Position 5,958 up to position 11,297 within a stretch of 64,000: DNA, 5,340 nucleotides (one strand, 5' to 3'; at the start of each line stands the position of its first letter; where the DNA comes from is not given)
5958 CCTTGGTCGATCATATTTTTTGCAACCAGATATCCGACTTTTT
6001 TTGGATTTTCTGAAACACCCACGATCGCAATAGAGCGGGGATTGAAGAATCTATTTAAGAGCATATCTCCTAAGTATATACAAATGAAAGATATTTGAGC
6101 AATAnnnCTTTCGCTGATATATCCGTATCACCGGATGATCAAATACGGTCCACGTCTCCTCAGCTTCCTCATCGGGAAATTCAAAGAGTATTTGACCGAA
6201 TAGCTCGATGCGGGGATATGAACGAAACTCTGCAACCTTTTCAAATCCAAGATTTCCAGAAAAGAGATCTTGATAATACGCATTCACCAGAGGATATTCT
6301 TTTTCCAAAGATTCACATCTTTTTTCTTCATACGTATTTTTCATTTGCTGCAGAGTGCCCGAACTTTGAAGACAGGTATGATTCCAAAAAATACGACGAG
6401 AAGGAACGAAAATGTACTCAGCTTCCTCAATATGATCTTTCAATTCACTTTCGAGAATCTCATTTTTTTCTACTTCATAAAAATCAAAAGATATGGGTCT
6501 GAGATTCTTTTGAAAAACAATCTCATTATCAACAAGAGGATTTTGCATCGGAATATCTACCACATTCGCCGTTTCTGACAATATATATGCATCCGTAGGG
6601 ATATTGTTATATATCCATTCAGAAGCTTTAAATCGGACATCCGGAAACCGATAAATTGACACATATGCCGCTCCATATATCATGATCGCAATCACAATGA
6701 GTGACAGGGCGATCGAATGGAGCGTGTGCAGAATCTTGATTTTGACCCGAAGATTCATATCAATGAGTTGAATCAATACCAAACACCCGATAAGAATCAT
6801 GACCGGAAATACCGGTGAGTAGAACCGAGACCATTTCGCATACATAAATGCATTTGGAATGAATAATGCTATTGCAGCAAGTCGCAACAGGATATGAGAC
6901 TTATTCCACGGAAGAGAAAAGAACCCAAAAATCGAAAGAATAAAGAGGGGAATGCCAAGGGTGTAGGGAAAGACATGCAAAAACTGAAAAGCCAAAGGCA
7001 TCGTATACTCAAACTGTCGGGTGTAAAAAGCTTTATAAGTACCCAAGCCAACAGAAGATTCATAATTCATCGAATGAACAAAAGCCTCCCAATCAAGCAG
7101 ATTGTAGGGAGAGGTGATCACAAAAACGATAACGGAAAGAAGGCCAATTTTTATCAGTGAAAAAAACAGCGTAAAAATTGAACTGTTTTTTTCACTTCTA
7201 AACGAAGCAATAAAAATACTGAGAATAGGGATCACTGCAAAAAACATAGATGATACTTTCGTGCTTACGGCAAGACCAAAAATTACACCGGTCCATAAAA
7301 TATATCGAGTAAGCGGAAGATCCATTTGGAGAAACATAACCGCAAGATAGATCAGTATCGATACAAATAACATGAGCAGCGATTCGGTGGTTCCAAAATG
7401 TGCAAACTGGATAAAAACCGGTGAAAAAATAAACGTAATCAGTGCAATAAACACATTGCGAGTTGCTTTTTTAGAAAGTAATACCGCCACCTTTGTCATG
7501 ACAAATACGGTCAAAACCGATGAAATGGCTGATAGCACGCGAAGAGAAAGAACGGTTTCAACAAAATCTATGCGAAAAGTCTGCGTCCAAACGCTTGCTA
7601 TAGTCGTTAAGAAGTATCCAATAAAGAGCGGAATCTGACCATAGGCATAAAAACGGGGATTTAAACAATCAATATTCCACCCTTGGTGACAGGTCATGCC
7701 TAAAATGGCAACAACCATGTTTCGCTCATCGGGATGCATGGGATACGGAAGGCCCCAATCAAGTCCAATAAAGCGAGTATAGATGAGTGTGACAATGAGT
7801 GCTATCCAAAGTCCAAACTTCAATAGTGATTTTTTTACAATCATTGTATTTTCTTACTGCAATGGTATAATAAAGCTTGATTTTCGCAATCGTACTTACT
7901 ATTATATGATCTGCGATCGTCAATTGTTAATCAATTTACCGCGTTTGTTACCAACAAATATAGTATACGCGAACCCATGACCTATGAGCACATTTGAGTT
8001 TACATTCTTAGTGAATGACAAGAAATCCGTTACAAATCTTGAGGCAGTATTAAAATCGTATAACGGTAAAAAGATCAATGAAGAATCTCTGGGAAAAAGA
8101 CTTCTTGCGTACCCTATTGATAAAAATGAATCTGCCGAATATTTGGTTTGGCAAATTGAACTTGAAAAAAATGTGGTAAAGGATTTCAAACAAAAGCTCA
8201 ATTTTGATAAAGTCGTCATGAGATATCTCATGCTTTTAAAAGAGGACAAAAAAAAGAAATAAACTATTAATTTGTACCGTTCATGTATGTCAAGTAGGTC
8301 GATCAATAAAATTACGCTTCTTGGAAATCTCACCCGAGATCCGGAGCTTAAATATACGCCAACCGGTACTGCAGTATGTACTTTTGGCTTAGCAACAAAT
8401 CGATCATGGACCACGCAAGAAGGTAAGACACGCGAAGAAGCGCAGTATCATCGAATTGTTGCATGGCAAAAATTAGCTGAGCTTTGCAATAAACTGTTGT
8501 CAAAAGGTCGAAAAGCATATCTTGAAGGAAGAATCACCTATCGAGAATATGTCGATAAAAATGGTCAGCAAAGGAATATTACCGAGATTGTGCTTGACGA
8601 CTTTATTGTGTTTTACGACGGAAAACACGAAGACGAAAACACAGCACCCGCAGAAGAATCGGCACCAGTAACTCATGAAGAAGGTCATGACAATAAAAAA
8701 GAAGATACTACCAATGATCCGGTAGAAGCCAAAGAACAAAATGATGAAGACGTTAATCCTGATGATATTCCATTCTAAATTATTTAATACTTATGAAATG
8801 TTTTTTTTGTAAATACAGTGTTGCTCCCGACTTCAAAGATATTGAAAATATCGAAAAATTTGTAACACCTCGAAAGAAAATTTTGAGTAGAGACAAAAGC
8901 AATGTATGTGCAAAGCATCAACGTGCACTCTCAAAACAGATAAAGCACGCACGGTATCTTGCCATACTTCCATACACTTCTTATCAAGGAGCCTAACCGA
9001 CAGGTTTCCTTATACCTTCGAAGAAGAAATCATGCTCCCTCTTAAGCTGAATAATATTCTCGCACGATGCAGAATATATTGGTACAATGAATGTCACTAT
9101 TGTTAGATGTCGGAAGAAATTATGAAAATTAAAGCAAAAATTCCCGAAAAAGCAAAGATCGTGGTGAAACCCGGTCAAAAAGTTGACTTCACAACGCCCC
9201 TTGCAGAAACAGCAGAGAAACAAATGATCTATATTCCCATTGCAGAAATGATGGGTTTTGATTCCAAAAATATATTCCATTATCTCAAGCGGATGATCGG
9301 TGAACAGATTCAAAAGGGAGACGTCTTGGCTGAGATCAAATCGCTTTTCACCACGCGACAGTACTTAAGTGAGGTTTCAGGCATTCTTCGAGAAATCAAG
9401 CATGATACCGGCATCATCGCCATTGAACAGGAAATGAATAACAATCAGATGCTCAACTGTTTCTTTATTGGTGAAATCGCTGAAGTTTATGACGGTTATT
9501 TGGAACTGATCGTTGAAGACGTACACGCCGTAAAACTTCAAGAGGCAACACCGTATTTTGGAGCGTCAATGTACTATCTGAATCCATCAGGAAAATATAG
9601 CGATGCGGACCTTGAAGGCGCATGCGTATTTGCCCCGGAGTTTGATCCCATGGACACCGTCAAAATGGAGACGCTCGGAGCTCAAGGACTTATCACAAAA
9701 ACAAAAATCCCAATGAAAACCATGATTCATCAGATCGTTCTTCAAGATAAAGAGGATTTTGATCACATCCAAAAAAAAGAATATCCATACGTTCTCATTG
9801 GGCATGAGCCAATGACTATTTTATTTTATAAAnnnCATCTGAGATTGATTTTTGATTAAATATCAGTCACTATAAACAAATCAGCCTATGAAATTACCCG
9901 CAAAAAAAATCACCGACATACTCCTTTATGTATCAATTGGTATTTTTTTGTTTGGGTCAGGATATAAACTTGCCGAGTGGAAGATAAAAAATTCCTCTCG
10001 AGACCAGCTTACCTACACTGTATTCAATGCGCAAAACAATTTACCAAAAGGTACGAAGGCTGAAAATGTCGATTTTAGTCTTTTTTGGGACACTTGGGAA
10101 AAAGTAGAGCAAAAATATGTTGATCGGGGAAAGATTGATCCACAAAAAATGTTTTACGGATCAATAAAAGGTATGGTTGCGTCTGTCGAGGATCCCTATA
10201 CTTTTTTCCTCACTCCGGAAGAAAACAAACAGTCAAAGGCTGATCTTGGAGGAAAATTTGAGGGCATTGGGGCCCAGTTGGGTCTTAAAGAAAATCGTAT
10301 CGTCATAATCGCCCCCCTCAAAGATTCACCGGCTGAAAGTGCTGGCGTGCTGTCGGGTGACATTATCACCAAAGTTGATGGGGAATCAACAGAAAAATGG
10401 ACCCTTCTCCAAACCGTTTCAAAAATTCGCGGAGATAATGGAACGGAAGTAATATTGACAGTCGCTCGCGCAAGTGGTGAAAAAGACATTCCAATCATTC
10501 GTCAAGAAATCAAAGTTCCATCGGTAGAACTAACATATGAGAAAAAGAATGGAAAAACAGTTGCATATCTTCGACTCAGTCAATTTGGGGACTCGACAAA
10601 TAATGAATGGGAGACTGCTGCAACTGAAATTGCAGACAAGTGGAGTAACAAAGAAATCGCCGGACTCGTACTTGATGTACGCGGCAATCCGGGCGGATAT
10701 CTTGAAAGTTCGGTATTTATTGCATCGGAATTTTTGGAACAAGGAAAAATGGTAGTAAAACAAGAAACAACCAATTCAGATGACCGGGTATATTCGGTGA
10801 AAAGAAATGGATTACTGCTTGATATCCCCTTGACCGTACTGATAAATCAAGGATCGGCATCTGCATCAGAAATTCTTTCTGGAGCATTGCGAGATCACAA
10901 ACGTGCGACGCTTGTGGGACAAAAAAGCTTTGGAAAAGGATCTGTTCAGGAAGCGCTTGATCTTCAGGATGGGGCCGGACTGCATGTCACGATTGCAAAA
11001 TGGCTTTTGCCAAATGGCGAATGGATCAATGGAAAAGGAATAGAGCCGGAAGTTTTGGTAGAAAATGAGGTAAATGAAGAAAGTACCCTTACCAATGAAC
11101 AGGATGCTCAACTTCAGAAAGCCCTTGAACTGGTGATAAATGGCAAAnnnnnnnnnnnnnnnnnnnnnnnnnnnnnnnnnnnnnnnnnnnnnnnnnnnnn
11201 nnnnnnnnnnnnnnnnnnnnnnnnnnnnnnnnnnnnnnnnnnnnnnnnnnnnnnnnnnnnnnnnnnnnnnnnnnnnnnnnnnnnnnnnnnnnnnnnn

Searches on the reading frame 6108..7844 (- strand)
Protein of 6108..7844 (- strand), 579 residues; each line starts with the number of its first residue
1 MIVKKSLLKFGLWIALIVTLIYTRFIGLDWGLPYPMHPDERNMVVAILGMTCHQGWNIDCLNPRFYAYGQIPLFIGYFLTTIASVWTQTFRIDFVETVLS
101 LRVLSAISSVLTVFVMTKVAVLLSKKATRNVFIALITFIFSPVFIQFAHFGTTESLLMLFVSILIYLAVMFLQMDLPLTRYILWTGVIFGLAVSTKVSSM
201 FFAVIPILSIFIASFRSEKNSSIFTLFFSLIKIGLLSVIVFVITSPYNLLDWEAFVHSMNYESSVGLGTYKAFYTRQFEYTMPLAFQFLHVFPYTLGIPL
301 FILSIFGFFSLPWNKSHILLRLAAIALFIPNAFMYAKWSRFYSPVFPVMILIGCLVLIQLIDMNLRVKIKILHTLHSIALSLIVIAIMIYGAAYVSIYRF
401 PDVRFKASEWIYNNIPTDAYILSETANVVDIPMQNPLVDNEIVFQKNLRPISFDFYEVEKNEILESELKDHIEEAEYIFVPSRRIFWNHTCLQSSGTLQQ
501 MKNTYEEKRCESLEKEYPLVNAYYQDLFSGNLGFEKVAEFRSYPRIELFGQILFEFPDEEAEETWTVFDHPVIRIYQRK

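Call 38: search_protein_families(library=pfam, proteins=[window:6108-7844:-], max_evalue=0.01)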
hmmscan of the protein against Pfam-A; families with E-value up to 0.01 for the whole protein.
window:6108-7844:- (579 aa): 0 families

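Call 61: search_protein_families(library=ncbifam, proteins=[window:6108-7844:-], max_evalue=1)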
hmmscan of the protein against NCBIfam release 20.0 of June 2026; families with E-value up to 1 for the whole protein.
window:6108-7844:- (579 aa): 1 family
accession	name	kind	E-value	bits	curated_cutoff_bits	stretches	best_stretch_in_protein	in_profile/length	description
NF033601.2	Sta_opine_CntL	equivalog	0.11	11.8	350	1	365-411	193-238/255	staphylopine biosynthesis enzyme CntL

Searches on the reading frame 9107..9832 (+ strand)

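Call 38: search_protein_families(library=pfam, proteins=[window:9107-9832:+], max_evalue=0.01)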
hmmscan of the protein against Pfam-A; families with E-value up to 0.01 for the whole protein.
window:9107-9832:+ (242 aa): 2 families
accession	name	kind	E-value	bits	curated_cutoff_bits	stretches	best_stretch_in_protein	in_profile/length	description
PF00364.28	Biotin_lipoyl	-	0.0013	19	22.1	0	64-102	23-61/73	Biotin-requiring enzyme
PF13375.12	RnfC_N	-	0.0019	18.7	25.6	0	30-100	19-83/101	RnfC Barrel sandwich hybrid domain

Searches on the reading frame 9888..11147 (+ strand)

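Call 38: search_protein_families(library=pfam, proteins=[window:9888-11147:+], max_evalue=0.01)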
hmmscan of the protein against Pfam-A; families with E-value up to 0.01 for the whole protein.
window:9888-11147:+ (420 aa): 6 families
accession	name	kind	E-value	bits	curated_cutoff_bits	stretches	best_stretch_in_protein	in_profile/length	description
PF03572.23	Peptidase_S41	-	1.4e-50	171.5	24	1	225-390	2-164/165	Peptidase family S41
PF17820.7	PDZ_6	-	1.4e-12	47.5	27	1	140-194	2-54/54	PDZ domain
PF13180.12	PDZ_2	-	1.4e-09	38.6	27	1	126-201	2-76/80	PDZ domain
PF00595.29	PDZ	-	4.3e-09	37.1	23.2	1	126-192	11-80/81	PDZ domain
PF22694.1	CtpB_N-like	-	1.4e-06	29.1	27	1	52-108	35-81/85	Activating protease CtpB N-terminal domain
PF14685.13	PDZ_Tricorn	-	0.0012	19.2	25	1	145-199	29-83/88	Tricorn protease PDZ domain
